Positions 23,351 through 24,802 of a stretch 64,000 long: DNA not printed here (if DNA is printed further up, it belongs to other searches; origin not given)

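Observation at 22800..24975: GC-rich three-gene island: guanylate-kinase-like P-loop kinase + PreA/DHOD-like flavoprotein with a fused di-cluster ferredoxin + Zn ribbon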

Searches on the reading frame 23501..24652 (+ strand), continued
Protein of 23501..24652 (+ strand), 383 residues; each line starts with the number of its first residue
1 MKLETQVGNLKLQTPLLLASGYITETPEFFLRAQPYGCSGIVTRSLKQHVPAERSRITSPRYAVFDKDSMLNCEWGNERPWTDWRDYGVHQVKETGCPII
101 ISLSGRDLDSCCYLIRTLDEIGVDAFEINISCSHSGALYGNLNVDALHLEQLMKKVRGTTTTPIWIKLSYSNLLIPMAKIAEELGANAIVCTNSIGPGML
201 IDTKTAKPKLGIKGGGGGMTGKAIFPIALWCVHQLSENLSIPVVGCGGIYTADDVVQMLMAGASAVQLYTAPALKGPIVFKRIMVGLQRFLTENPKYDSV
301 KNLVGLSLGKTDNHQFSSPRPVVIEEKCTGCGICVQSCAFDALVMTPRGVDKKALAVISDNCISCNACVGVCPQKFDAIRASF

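Call 6: search_solved_structures(query=window:23501-24652:+, show_alignments=2)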
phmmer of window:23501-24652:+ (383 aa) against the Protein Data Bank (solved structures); distinct sequences matched with E-value up to 0.001: 137 (the best 60 are shown).
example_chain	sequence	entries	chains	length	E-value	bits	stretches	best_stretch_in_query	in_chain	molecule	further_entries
5ksw_A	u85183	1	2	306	1.3e-26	96.5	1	96-304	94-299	Dihydroorotate dehydrogenase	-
5ue9_A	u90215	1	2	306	1.9e-26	96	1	96-304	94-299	Dihydroorotate dehydrogenase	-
1ep1_A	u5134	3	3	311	3.3e-26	95.2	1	97-303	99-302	DIHYDROOROTATE DEHYDROGENASE B (PYRD SUBUNIT)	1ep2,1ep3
1gt8_A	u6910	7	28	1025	6.2e-20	74.6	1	6-325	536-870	DIHYDROPYRIMIDINE DEHYDROGENASE | Dihydropyrimidine dehydrogenase [NADP(+)]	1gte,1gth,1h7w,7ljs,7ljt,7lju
1jrc_A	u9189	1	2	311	7.6e-20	74.3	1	3-302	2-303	dihydroorotate dehydrogenase A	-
1dor_A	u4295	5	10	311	9.3e-20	74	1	3-302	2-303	DIHYDROOROTATE DEHYDROGENASE A | DIHYDROOROTATE DEHYDROGENASE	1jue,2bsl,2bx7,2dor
1jub_A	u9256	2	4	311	1e-19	73.9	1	3-302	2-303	dihydroorotate dehydrogenase A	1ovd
3c61_A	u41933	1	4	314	1.1e-19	73.8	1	3-288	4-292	Dihydroorotate dehydrogenase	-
7mx6_AAA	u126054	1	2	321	1.6e-19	73.2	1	3-290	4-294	Dihydroorotate dehydrogenase (fumarate)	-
3tjx_A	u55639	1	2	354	1.9e-19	73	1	3-290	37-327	Dihydroorotate dehydrogenase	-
6ebs_A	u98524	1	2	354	1.9e-19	72.9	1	3-290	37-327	Dihydroorotate dehydrogenase (fumarate)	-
6dgs_A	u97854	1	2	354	2e-19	72.9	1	3-290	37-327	Dihydroorotate dehydrogenase (fumarate)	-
7myd_AAA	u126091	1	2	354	2.3e-19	72.7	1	3-290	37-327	Dihydroorotate dehydrogenase (fumarate)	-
3gye_A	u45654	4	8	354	2.3e-19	72.7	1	3-290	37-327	Dihydroorotate dehydrogenase, putative | Dihydroorotate dehydrogenase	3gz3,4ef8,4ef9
3tro_A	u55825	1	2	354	2.3e-19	72.7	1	3-290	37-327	Dihydroorotate dehydrogenase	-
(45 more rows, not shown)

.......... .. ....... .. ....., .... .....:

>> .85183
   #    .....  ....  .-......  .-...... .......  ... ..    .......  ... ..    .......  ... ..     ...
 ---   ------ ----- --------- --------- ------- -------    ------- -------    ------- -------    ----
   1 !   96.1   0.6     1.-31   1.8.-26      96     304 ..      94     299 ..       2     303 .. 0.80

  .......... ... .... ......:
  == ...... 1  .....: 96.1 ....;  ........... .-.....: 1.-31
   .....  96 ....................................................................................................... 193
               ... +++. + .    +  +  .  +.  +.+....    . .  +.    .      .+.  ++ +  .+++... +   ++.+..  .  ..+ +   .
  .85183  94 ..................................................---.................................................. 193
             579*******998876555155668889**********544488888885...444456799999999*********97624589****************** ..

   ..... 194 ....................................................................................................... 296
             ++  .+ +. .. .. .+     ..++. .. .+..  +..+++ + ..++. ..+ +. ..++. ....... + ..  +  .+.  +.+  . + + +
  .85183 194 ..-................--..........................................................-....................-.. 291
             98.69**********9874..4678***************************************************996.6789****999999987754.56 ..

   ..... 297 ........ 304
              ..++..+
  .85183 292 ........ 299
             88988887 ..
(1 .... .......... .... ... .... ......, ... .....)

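Call 8: find_related_loci(query=window:23501-24652:+, collection=genome_contigs, flank=10000)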
Query window:23501-24652:+ (383 aa) in genome_contigs; peptide patterns used: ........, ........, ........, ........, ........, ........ (x = any residue, [..] = any of these).
486 stretches matched a pattern; 235 encode a relative of the query (tblastn E <= 1e-3); the best 80 are kept; 78 distinct loci.
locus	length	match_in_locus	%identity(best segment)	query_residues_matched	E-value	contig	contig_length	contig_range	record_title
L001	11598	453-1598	86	1-383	0e+0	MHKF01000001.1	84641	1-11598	MAG: Candidatus Kerfeldbacteria bacterium RIFCSPLOWO2_02_FULL_42_19 rifcsplowo2_02_scaffold_106, whole genome shotgun se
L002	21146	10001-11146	85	1-383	0e+0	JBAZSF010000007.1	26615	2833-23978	MAG: Candidatus Paceibacterota bacterium isolate SO_2017_GW1_167 NODE_7518_length_26615_cov_3.036885_OW334_2017, whole g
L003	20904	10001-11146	85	1-383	0e+0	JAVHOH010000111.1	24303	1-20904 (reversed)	MAG: Candidatus Paceibacterota bacterium isolate WB02no19_35_22 NODE_855_length_24303_cov_14.070934, whole genome shotgu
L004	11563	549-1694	86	1-383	0e+0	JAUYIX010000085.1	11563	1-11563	MAG: bacterium isolate C24_metabat.bin.114 C24_k141_972022, whole genome shotgun sequence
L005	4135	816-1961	86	1-383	0e+0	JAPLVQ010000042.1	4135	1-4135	MAG: Candidatus Iainarchaeum archaeon isolate LacPavin_0419_WC90_MAG_36_6 LacPavin_0419_WC90_scaffold_956929, whole geno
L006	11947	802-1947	80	1-383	0e+0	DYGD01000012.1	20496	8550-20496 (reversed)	MAG TPA_asm: Candidatus Paceibacter sp. isolate BE2012_4_43_20 Afr_mines_BE2012_1292_length_20496_cov_8_627562, whole ge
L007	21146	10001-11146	85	1-383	0e+0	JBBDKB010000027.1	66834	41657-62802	MAG: Candidatus Paceibacterota bacterium isolate LejiaA_45_34 Lejia_A_761_length_66834_cov_20, whole genome shotgun sequ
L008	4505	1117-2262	82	1-383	0e+0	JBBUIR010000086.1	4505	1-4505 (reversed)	MAG: Patescibacteria group bacterium isolate H52-bin137_1 H52_bin137_1_000000000086, whole genome shotgun sequence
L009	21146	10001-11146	82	1-383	0e+0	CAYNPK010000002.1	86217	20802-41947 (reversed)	MAG TPA_asm: uncultured Candidatus Saccharibacteria bacterium isolate SRP263991_co4_20 genome assembly, contig: NODE_168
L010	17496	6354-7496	82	1-382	0e+0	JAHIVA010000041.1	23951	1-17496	MAG: Patescibacteria group bacterium isolate MM_PC_MetaG.mb.47 MM_PC_MetaG.mb.47_k141_984695, whole genome shotgun seque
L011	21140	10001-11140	82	3-383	0e+0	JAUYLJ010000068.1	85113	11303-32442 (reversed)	MAG: bacterium isolate C24_metabat.bin.3 C24_k141_849625, whole genome shotgun sequence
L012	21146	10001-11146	81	1-383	0e+0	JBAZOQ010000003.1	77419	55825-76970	MAG: Candidatus Paceibacterota bacterium isolate SO_2017_SWC_1 scaffold_355_c1_LP-4_2017, whole genome shotgun sequence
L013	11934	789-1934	79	1-383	0e+0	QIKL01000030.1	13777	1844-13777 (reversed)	MAG: Candidatus Uhrbacteria bacterium isolate SZUA-46 Ga0063293_10005844, whole genome shotgun sequence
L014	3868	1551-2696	65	1-383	2e-166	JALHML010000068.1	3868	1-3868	MAG: Candidatus Paceibacterota bacterium isolate Bin_32_2_1 c_000000070835, whole genome shotgun sequence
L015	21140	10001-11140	58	1-383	1e-155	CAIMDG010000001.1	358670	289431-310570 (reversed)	uncultured bacterium isolate KTt_bin-0975 genome assembly, contig: bin-0975:1/3, whole genome shotgun sequence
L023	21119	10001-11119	58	1-373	2e-139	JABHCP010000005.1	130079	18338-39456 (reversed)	MAG: Candidatus Uhrbacteria bacterium isolate SI037_bin110 k141_1980968, whole genome shotgun sequence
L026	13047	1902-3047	82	1-383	0e+0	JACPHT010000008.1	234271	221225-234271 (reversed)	MAG: Candidatus Uhrbacteria bacterium isolate NC_groundwater_421_Ag_B-0.1um_41_26 GD18-4_B1_scaffold_1006349, whole geno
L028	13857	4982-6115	58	3-380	1e-150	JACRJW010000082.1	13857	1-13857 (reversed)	MAG: Candidatus Uhrbacteria bacterium isolate NC_groundwater_1839_Pr3_B-0.1um_53_10 SR-2_scaffold_141_2908639, whole gen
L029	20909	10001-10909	59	3-307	9e-113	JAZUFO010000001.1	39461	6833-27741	MAG: Candidatus Nanosyncoccus sp. isolate T1900045293_TH20190063.MAGScoT_cleanbin_000045 SGB_6053_k141_1413179, whole ge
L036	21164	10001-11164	29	3-375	5e-45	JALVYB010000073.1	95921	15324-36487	MAG: candidate division WOR-3 bacterium isolate M10_metabat2_scaf2bin.168 M10_NODE_51_length_95921_cov_5.377811, whole g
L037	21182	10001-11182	31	3-380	3e-37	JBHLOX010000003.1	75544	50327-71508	MAG: Promethearchaeota archaeon isolate DZ3S.281 DZ3S.281@654, whole genome shotgun sequence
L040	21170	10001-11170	28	3-374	6e-32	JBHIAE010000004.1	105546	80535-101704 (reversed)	MAG: Candidatus Thorarchaeota archaeon isolate K_3_bin.28 NODE_15_length_105546_cov_22.920628, whole genome shotgun sequ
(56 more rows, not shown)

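Call 17: search_protein_families(library=padloc, proteins=[window:23501-24652:+], max_evalue=0.01)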
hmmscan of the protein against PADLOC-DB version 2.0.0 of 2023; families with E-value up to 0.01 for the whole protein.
window:23501-24652:+ (383 aa): 0 families

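Call 18: search_protein_families(library=phrogs, proteins=[window:23501-24652:+], max_evalue=0.01)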
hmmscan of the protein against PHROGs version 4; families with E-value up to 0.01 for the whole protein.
window:23501-24652:+ (383 aa): 2 families
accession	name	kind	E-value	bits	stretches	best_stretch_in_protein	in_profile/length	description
phrog_14943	-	unknown function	3.3e-27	96.4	1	4-288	38-326/327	-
phrog_17890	-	unknown function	0.0019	18.2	1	222-271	185-232/346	-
